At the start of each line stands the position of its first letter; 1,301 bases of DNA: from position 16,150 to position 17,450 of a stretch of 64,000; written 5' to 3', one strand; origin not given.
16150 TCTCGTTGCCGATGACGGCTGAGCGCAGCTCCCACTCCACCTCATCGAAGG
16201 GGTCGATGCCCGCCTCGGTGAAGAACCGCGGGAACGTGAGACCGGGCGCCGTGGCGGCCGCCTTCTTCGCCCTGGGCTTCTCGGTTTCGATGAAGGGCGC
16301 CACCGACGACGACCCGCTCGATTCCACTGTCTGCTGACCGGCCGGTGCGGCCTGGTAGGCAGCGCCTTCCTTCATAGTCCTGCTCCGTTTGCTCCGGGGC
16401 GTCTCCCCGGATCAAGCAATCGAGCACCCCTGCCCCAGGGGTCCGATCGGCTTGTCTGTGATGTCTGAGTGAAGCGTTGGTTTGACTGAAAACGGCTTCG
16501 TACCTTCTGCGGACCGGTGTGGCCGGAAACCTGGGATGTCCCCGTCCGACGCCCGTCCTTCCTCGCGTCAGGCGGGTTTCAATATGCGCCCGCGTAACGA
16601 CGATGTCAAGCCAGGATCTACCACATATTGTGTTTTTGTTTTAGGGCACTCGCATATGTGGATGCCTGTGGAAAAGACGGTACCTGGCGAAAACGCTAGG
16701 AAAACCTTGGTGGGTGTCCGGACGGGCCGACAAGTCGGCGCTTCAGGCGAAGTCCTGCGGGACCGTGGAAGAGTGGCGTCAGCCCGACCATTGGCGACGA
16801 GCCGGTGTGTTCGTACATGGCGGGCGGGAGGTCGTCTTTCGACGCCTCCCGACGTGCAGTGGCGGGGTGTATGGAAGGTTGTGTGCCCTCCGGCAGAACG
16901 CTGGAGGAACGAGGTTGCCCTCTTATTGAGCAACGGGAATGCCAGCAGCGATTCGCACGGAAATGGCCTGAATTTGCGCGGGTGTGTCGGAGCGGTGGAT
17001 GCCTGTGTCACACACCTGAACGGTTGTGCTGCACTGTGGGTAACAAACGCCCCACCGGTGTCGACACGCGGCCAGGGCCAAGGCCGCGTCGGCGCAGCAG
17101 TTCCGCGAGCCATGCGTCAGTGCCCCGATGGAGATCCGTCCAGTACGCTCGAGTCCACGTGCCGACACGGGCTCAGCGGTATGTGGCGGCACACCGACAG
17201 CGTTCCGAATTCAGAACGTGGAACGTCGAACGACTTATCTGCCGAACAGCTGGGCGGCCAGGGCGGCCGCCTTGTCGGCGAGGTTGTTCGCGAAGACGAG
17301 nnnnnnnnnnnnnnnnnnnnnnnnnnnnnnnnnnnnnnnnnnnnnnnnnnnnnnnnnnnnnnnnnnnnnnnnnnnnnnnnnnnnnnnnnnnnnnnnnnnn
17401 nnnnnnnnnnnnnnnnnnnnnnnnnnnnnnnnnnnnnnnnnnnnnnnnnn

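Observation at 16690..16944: Sigma-54 promoter inside an ORF-free region downstream of an EBP-kinase operon: candidate sigma-54-dependent small RNA or distal nrdJ leader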

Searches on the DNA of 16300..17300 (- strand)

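Call 4: search_rna_families(source=window, start=16300, end=17300, threshold=evalue, max_evalue=10, show_alignments=3)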
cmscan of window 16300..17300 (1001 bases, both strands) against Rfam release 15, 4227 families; matches with E-value up to 10: 1.
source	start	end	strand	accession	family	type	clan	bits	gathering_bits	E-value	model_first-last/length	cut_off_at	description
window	16386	16415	-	RF02163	sR-tMet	Gene; snRNA; snoRNA; CD-box;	-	16.4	50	8.5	22-51/72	no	Small nucleolar RNA sR-tMet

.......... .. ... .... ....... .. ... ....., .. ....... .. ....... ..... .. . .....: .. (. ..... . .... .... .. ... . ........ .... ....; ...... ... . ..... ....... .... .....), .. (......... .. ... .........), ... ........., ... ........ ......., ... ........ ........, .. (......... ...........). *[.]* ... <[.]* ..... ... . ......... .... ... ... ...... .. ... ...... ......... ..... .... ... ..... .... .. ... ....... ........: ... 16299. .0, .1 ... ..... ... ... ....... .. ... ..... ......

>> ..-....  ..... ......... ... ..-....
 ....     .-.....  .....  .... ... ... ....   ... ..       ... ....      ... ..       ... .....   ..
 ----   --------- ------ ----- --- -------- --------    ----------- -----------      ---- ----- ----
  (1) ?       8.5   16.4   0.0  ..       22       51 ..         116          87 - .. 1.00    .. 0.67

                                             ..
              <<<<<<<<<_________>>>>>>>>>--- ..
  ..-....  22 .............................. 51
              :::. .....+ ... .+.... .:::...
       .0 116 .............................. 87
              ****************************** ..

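Call 27: build_rna_model(alignment_id=A2, structure=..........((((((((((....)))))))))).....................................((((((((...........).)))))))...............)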
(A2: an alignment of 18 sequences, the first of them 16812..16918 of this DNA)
Model R1 built from alignment A2 (18 sequences, 114 columns); structure: as given.
model positions 108; base pairs 18; branch points 1; effective number of sequences 2.61; information 0.59 bits per position. Calibrated on 0.2 Mb of random sequence (short: E-values are rough).
structure used (alignment columns):
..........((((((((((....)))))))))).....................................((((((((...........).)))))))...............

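Call 28: search_with_rna_model(model_id=R1, sources=[window, L001, L002, L003, L004, L005, L006, L007, L008, L009, L010, L011, L012, L013, L014, L015, L016, L017, L018, L019, L020, L021, L022, L023, L024, L025, L026, L027], max_evalue=1, make_alignment=true)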
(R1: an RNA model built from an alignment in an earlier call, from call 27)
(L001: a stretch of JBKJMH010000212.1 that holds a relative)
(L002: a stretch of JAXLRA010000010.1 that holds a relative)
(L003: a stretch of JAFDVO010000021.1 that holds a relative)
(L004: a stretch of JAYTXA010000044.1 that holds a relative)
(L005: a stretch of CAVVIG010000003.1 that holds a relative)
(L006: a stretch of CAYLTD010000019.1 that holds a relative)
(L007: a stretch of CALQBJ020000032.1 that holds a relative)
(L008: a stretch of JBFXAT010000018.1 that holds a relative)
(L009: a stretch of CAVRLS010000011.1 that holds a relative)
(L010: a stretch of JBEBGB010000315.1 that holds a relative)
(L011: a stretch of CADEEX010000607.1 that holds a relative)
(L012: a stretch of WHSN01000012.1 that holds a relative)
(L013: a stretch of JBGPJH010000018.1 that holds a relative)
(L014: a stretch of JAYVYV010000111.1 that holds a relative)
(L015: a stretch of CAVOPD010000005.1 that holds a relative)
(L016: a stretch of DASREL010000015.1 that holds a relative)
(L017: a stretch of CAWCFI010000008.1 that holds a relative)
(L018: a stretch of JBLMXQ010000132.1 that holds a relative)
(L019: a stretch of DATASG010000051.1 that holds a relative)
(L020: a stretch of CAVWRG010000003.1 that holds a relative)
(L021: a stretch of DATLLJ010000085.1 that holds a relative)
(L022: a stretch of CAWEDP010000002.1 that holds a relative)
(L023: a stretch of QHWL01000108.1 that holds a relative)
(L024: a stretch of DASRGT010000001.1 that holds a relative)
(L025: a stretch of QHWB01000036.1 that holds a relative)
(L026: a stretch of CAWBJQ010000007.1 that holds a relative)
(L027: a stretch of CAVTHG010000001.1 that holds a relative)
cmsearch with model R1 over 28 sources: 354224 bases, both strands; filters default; matches with E-value up to 1: 22.
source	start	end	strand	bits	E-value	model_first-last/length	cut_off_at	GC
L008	6600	6705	+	113.7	6.6e-31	1-108/108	no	0.64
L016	6663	6770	+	112.1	2e-30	1-108/108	no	0.56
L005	6765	6873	+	111.8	2.4e-30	1-108/108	no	0.65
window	16812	16918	-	104.5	3.5e-28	1-108/108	no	0.65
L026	6663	6771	+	103.9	4.9e-28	1-108/108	no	0.61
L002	6899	7005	+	103.2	8.2e-28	1-108/108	no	0.64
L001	6737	6843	+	101.9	2e-27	1-108/108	no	0.66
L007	6691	6797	+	101.4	2.6e-27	1-108/108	no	0.65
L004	6705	6811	+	100.6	4.8e-27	1-108/108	no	0.64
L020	6678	6786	+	99.3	1.2e-26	1-108/108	no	0.61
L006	6690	6798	+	97.8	3.1e-26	1-108/108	no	0.68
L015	6794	6898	+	96.7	6.6e-26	1-108/108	no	0.66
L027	6426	6529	+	96.1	9.8e-26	1-108/108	no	0.63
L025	6509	6618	+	95.3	1.7e-25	1-108/108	no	0.57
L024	6473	6578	+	87.2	3.9e-23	1-108/108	no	0.61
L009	9292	9392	+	85.1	1.6e-22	1-108/108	no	0.66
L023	3630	3738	+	80.5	3.8e-21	1-108/108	no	0.58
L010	1289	1395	+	80.4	3.9e-21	1-108/108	no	0.64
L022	6667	6770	+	79.4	8.1e-21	1-108/108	no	0.62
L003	6874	6982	+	73.1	5.5e-19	1-108/108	no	0.72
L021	6385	6488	+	66.1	6.5e-17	1-108/108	no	0.63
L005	6833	6859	-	12.7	0.31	69-94/108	no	0.7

Alignment A3: 22 matches aligned to the model, 115 columns, each read 5' to 3' on its own strand. Consensus structure (alignment columns), stored with it:
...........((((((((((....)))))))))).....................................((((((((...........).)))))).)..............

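Call 29: search_with_rna_model(model_id=R1, sources=[window, L001, L002, L003, L004, L005, L006, L007, L008, L009, L010, L015, L016, L020, L021, L022, L023, L024, L025, L026, L027], max_evalue=0.00001, make_alignment=true, show_alignments=1)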
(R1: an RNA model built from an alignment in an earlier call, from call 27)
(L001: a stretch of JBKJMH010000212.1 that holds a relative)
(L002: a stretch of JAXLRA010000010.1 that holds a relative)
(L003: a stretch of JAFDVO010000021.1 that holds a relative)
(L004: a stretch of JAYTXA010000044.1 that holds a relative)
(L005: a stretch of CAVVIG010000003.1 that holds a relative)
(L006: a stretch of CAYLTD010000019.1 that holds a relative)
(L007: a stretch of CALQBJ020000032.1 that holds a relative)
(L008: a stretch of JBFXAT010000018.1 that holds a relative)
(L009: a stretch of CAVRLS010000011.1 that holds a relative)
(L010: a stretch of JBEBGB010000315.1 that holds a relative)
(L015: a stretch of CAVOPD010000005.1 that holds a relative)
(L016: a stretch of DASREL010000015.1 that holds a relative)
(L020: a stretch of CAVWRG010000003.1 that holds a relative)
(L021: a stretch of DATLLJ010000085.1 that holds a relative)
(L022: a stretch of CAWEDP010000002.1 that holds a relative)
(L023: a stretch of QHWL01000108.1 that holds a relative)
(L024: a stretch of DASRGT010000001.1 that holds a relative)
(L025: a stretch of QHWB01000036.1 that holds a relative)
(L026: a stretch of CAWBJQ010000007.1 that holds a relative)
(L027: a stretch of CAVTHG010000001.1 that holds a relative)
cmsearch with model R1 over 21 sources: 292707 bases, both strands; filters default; matches with E-value up to 0.00001: 21.
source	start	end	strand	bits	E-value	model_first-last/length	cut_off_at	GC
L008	6600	6705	+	113.7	5.5e-31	1-108/108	no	0.64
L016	6663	6770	+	112.1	1.7e-30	1-108/108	no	0.56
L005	6765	6873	+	111.8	2e-30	1-108/108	no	0.65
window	16812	16918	-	104.5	2.9e-28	1-108/108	no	0.65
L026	6663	6771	+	103.9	4.1e-28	1-108/108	no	0.61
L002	6899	7005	+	103.2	6.8e-28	1-108/108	no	0.64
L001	6737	6843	+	101.9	1.6e-27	1-108/108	no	0.66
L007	6691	6797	+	101.4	2.2e-27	1-108/108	no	0.65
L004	6705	6811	+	100.6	4e-27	1-108/108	no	0.64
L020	6678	6786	+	99.3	9.6e-27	1-108/108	no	0.61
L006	6690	6798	+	97.8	2.5e-26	1-108/108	no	0.68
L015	6794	6898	+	96.7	5.5e-26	1-108/108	no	0.66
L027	6426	6529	+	96.1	8.1e-26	1-108/108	no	0.63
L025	6509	6618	+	95.3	1.4e-25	1-108/108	no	0.57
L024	6473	6578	+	87.2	3.2e-23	1-108/108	no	0.61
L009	9292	9392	+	85.1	1.3e-22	1-108/108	no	0.66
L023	3630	3738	+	80.5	3.2e-21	1-108/108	no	0.58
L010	1289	1395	+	80.4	3.2e-21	1-108/108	no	0.64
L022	6667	6770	+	79.4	6.7e-21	1-108/108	no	0.62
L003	6874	6982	+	73.1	4.5e-19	1-108/108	no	0.72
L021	6385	6488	+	66.1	5.4e-17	1-108/108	no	0.63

Alignment A4: 21 matches aligned to the model, 115 columns, each read 5' to 3' on its own strand. Consensus structure (alignment columns), stored with it:
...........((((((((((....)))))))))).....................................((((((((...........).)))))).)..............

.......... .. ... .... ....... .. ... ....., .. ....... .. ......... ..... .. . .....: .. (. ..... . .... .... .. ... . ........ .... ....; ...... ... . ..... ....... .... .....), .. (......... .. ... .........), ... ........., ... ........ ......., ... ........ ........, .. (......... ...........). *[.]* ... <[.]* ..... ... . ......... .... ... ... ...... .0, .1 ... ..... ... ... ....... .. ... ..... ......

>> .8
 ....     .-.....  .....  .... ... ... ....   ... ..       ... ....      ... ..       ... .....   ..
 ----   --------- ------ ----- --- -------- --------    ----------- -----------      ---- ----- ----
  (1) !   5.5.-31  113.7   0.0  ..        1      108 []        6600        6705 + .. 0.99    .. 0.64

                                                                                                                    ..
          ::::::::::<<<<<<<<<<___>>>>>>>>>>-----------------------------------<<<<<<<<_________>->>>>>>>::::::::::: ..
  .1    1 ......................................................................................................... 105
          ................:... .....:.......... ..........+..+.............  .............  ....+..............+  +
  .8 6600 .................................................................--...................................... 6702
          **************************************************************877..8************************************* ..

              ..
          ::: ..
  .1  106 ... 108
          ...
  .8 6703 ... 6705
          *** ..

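Call 38: search_with_rna_model(model_id=R1, sources=[L028, L029, L030, L031, L032, L033, L034, L035, L036, L037, L038, L039, L040, L041, L042, L043, L044, L045, L046, L047, L048, L049, L050, L051, L052, L053, L054, L055, L056, L057, L058, L059, L060, L061, L062, L063, L064, L065, L066, L067, L068, L069, L070, L071, L072, L073], max_evalue=0.001, make_alignment=true)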
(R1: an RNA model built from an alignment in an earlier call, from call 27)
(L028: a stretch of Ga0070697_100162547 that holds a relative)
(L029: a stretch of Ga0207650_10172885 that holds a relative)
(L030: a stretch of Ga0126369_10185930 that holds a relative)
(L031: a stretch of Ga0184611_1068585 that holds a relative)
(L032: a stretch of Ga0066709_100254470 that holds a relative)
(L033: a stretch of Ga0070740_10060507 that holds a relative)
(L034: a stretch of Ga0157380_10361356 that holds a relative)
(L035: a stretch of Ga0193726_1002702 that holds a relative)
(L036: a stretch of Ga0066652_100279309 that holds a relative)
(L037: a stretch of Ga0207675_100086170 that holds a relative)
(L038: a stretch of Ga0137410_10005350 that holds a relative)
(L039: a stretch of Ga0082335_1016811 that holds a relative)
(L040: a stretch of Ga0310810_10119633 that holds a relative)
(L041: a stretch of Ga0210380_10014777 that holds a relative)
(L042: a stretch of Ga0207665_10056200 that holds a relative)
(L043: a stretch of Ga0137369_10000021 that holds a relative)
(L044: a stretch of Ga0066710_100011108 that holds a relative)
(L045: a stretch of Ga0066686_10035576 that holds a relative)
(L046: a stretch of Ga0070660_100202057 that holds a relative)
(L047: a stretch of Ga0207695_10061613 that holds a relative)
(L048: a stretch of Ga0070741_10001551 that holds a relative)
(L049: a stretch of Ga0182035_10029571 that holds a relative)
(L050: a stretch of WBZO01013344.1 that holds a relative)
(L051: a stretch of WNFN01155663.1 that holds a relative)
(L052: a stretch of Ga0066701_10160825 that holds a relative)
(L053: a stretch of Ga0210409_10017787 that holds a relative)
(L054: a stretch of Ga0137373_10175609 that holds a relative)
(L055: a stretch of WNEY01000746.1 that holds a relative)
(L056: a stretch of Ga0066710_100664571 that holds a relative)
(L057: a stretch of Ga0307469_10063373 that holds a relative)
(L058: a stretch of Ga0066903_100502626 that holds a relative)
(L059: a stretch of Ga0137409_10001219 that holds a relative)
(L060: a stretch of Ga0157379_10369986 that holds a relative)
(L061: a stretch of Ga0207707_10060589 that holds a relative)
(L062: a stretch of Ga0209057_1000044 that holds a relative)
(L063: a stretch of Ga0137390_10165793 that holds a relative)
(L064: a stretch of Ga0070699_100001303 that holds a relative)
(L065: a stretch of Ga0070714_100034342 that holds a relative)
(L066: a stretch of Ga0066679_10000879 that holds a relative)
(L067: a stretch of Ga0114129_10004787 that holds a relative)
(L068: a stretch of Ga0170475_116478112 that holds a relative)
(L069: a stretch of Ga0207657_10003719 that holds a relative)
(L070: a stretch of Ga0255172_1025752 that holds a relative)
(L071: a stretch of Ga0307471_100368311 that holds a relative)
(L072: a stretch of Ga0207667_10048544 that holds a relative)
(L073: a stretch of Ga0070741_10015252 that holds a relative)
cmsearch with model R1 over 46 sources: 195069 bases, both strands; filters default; matches with E-value up to 0.001: 46.
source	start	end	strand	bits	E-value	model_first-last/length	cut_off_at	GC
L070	192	300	+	112.2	1e-30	1-108/108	no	0.63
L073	3989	4096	-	112.1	1.1e-30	1-108/108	no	0.56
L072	17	124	+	110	4.4e-30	1-108/108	no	0.59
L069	1224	1331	+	110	4.5e-30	1-108/108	no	0.6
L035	1117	1224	-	108.8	9.7e-30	1-108/108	no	0.61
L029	111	219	-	108.1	1.6e-29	1-108/108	no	0.62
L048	2802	2909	-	106.9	3.6e-29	1-108/108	no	0.58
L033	225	332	-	104.8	1.5e-28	1-108/108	no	0.61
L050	4487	4593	+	103.9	2.8e-28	1-108/108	no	0.64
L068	1485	1590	+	102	1e-27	1-108/108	no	0.64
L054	1632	1736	+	101.8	1.2e-27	1-108/108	no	0.59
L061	441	547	-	99.7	4.6e-27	1-108/108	no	0.61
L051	461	566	-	99.6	5e-27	1-108/108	no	0.62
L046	649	755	-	98.9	8.4e-27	1-108/108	no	0.62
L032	1149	1253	+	98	1.5e-26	1-108/108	no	0.63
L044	4222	4326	+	98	1.5e-26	1-108/108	no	0.63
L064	6413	6517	+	98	1.5e-26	1-108/108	no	0.58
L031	246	356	-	96.5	4e-26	1-108/108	no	0.61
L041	986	1096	-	96.5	4e-26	1-108/108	no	0.61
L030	596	700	-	96.3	4.6e-26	1-108/108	no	0.61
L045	2671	2780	+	95.5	8.4e-26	1-108/108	no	0.57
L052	915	1024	+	95.5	8.4e-26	1-108/108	no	0.57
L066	266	375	-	95.5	8.4e-26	1-108/108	no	0.57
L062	1045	1154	+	95.3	9.5e-26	1-108/108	no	0.57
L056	526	630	-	94.4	1.7e-25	1-108/108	no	0.61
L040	1406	1510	+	94.3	1.8e-25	1-108/108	no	0.65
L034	1236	1345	+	94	2.3e-25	1-108/108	no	0.61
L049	1471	1578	+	93.7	2.7e-25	1-108/108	no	0.61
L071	687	791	-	93.7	2.7e-25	1-108/108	no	0.61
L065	3159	3266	+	93.5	3.2e-25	1-108/108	no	0.61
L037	307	408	-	93.2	3.7e-25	1-108/108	no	0.58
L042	2209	2313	+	93.2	3.8e-25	1-108/108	no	0.62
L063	802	908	-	93.2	4e-25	1-108/108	no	0.62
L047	463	569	+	93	4.4e-25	1-108/108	no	0.63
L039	3935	4045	+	93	4.4e-25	1-108/108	no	0.58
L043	9346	9449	+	92.5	6.1e-25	1-108/108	no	0.62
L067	3025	3129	-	92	8.8e-25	1-108/108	no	0.61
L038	4160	4266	-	91.5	1.2e-24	1-108/108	no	0.62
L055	543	649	-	91.5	1.2e-24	1-108/108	no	0.62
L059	1217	1323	-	91.5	1.2e-24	1-108/108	no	0.62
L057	1442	1546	-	90.5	2.4e-24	1-108/108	no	0.63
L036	264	368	-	88.1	1.2e-23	1-108/108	no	0.62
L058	562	666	-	87.4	1.9e-23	1-108/108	no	0.6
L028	1211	1313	+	86.7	3.2e-23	1-108/108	no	0.62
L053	3107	3216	-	84.8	1.1e-22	1-108/108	no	0.64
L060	186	290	-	80.8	1.7e-21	1-108/108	no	0.61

Alignment A5: 46 matches aligned to the model, 119 columns, each read 5' to 3' on its own strand. Consensus structure (alignment columns), stored with it:
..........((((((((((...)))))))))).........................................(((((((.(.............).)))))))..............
